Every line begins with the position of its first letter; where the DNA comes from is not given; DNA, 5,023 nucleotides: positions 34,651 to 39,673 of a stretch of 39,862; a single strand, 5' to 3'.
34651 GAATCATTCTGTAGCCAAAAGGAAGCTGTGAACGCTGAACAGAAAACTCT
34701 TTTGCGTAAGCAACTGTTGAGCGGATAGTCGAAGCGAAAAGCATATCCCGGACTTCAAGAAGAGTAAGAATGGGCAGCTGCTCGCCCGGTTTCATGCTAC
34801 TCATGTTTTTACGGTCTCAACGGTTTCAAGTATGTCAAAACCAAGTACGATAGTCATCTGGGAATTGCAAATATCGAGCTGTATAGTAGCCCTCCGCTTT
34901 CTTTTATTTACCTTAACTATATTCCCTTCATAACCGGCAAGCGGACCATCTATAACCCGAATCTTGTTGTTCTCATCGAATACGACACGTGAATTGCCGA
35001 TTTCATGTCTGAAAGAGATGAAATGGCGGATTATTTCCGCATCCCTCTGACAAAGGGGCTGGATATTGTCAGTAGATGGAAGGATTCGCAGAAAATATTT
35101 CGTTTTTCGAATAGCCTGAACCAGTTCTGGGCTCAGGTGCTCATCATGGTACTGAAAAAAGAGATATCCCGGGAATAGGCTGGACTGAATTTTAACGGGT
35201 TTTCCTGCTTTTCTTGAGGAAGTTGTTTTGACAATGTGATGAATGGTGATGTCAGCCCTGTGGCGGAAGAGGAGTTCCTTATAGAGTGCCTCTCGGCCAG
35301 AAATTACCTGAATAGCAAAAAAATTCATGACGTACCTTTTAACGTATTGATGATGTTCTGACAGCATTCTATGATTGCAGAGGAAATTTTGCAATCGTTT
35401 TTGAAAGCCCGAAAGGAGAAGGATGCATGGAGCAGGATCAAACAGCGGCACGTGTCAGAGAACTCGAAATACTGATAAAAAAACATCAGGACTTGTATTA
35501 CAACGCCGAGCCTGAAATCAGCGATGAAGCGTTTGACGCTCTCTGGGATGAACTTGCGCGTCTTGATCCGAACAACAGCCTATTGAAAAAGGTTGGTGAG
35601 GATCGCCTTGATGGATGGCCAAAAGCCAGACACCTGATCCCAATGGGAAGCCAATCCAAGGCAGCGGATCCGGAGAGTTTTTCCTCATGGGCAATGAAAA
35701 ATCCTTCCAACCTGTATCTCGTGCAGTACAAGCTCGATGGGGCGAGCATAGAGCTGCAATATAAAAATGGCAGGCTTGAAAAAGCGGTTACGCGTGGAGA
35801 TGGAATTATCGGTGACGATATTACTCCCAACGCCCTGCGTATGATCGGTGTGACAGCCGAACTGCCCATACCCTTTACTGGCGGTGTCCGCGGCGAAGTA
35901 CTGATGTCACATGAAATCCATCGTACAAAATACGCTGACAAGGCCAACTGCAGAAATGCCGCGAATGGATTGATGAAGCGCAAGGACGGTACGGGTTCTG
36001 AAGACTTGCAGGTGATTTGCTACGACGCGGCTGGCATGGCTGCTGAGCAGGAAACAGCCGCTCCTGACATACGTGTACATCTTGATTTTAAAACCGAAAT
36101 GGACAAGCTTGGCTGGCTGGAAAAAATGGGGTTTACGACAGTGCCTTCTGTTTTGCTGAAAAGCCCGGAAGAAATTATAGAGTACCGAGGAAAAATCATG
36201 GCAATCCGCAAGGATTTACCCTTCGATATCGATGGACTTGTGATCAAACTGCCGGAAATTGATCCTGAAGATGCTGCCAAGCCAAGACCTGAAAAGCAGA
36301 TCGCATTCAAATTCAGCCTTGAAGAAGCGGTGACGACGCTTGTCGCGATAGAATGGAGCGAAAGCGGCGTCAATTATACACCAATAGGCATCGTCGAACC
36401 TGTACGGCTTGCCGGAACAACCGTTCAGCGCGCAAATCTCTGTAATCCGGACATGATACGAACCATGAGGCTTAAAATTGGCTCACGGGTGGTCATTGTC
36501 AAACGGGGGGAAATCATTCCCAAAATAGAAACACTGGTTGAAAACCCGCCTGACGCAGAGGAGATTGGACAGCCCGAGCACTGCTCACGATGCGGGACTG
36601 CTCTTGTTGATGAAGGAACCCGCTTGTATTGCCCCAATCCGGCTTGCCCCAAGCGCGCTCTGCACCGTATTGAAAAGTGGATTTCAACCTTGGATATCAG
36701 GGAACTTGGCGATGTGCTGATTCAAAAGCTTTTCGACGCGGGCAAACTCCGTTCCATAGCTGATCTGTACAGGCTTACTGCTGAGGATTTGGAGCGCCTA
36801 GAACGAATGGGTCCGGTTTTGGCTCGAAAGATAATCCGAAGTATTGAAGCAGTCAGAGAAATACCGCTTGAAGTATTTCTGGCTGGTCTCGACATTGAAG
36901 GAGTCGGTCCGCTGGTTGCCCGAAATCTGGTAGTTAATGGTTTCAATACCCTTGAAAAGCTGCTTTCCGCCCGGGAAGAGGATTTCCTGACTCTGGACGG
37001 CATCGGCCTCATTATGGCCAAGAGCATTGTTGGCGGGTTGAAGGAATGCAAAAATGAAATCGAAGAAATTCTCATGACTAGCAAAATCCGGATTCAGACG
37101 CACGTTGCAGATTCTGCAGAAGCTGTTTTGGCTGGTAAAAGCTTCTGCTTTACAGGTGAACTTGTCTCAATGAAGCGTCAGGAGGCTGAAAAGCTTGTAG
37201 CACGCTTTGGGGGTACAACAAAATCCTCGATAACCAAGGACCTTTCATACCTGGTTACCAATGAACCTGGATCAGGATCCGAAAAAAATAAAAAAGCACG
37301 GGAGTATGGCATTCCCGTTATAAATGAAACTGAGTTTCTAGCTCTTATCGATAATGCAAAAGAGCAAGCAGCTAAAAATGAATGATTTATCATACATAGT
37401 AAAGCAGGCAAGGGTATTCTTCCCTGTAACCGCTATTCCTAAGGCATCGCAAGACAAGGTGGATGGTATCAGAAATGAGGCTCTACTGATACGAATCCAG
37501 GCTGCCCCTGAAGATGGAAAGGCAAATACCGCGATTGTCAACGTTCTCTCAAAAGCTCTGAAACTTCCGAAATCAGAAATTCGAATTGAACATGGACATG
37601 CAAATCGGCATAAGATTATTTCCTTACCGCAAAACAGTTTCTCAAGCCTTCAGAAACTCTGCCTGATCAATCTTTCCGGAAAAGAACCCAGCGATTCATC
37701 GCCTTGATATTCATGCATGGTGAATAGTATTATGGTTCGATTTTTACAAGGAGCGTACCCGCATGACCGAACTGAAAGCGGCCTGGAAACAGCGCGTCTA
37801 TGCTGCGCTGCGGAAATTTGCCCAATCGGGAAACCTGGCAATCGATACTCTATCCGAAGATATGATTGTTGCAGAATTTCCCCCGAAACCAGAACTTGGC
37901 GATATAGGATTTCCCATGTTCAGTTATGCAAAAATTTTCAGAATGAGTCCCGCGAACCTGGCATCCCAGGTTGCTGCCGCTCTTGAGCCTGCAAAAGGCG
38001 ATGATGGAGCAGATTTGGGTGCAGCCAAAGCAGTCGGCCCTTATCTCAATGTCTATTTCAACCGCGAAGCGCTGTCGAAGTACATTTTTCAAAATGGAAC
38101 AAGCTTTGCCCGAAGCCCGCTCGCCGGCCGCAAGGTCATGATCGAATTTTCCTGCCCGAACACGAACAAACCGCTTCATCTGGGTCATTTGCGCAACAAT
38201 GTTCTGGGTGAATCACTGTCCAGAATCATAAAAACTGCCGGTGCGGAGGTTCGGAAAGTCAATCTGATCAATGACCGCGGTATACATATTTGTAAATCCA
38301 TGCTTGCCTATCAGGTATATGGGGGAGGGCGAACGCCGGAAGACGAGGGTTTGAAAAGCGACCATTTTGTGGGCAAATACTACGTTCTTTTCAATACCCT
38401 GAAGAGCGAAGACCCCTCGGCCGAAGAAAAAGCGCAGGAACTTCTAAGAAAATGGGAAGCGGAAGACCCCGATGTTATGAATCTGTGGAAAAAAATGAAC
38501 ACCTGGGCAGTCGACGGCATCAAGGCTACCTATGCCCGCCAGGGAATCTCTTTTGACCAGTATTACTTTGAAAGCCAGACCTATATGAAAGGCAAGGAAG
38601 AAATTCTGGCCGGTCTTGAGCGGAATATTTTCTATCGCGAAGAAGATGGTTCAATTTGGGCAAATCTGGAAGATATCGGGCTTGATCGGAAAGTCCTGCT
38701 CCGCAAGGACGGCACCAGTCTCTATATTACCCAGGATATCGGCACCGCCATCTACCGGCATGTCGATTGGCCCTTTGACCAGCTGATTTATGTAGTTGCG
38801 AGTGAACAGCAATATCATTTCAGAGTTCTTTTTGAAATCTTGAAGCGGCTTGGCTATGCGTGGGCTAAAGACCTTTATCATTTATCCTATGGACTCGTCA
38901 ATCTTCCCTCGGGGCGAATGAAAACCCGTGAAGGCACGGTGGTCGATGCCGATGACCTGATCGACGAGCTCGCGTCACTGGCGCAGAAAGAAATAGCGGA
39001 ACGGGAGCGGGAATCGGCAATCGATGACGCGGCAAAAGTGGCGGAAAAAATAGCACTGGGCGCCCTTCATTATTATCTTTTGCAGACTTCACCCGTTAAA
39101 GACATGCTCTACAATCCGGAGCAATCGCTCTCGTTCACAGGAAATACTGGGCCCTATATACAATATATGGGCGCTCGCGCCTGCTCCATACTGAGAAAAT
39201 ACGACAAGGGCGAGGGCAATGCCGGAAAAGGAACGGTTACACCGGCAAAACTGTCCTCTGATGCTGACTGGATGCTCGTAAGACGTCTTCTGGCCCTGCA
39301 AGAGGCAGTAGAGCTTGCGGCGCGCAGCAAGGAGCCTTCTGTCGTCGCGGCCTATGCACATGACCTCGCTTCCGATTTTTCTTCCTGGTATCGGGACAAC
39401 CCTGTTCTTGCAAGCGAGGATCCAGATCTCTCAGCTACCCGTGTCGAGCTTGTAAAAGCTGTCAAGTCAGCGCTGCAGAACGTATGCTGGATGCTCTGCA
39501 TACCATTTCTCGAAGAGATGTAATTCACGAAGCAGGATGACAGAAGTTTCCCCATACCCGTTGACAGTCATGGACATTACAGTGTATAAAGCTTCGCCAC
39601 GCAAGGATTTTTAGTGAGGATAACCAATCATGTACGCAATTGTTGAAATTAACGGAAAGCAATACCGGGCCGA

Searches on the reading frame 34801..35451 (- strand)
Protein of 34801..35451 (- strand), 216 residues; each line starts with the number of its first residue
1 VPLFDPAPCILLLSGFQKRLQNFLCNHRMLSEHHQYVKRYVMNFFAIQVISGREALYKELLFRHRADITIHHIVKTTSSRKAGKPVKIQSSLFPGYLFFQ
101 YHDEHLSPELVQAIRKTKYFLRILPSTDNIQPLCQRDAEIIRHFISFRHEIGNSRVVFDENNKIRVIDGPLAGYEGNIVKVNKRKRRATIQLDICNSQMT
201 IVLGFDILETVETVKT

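Call 76: search_protein_families(library=pfam, proteins=[window:34801-35451:-], max_evalue=0.0001)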
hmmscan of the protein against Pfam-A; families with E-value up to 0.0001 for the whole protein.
window:34801-35451:- (216 aa): 2 families
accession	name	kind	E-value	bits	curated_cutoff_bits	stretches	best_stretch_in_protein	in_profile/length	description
PF02357.24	NusG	-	1.9e-07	31.9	22.2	1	42-141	1-92/93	Transcription termination factor nusG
PF00467.35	KOW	-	4.4e-05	23.6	22.3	0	162-190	3-29/32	KOW motif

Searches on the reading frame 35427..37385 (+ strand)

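Call 8: search_protein_families(library=ncbifam, proteins=[window:35427-37385:+], max_evalue=0.001)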
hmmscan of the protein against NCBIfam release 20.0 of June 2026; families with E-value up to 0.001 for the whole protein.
window:35427-37385:+ (652 aa): 11 families
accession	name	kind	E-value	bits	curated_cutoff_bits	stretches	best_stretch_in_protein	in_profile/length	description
TIGR00575.1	dnlj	equivalog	9.7e-167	556.2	444.45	1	14-637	2-652/652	NAD-dependent DNA ligase LigA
NF005932.1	PRK07956.1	equivalog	2.3e-121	406.4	369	1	9-641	2-664/664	NAD-dependent DNA ligase LigA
NF010931.0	PRK14351.1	equivalog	1.5e-95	321.2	1051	1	2-648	28-689/692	NAD-dependent DNA ligase LigA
NF010930.0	PRK14350.1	equivalog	3.2e-60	204.2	652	1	10-635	9-659/669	NAD-dependent DNA ligase LigA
NF005987.0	PRK08097.1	equivalog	1e-41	143.1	498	1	3-540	27-542/562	NAD-dependent DNA ligase LigB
NF004844.0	PRK06195.1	equivalog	1.6e-11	44.2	373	1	559-641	212-306/309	DNA polymerase III subunit epsilon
NF004719.0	PRK06063.1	equivalog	1.3e-07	30.9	389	1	569-645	235-310/331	DEDDh family exonuclease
NF010009.0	PRK13482.1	equivalog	2.9e-06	26.7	201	1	499-544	305-350/357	DNA integrity scanning diadenylate cyclase DisA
NF003301.0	PRK04301.1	equivalog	1.5e-05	24.3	259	0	489-548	9-67/316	DNA repair and recombination protein RadA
NF001645.0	PRK00420.1-2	equivalog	0.00072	19.6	162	0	384-438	25-71/106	hypothetical protein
TIGR02236.1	recomb_radA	equivalog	0.00084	18.8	361.15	0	489-543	4-58/311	DNA repair and recombination protein RadA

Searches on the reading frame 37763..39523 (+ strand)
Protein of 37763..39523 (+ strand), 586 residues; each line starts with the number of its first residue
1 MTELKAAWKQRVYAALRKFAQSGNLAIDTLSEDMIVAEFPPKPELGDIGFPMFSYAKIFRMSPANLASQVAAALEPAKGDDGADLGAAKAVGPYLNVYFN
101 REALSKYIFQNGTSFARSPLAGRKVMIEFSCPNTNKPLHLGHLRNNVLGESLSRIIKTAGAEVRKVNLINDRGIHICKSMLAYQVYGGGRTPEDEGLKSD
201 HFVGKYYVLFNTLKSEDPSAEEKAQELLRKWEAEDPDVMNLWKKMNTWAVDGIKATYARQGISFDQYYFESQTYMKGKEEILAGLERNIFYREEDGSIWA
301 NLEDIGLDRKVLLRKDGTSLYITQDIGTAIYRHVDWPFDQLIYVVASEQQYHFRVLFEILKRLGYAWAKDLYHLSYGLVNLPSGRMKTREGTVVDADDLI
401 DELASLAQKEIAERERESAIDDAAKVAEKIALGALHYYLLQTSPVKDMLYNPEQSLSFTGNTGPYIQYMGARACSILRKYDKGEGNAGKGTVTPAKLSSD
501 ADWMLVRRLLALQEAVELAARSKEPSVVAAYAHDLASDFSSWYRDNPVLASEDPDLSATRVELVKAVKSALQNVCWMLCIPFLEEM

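Call 8: search_protein_families(library=ncbifam, proteins=[window:37763-39523:+], max_evalue=0.001)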
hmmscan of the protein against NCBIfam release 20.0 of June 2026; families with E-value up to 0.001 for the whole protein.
window:37763-39523:+ (586 aa): 3 families
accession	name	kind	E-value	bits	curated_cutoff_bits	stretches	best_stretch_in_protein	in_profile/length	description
TIGR00456.1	argS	equivalog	8.4e-137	456.9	261.65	1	31-586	20-569/569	arginine--tRNA ligase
NF002446.0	PRK01611.3-3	equivalog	1.3e-95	321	399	2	214-586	255-636/636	arginine--tRNA ligase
NF002447.0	PRK01611.3-4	equivalog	7.4e-90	302.1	460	2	339-586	360-613/613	arginine--tRNA ligase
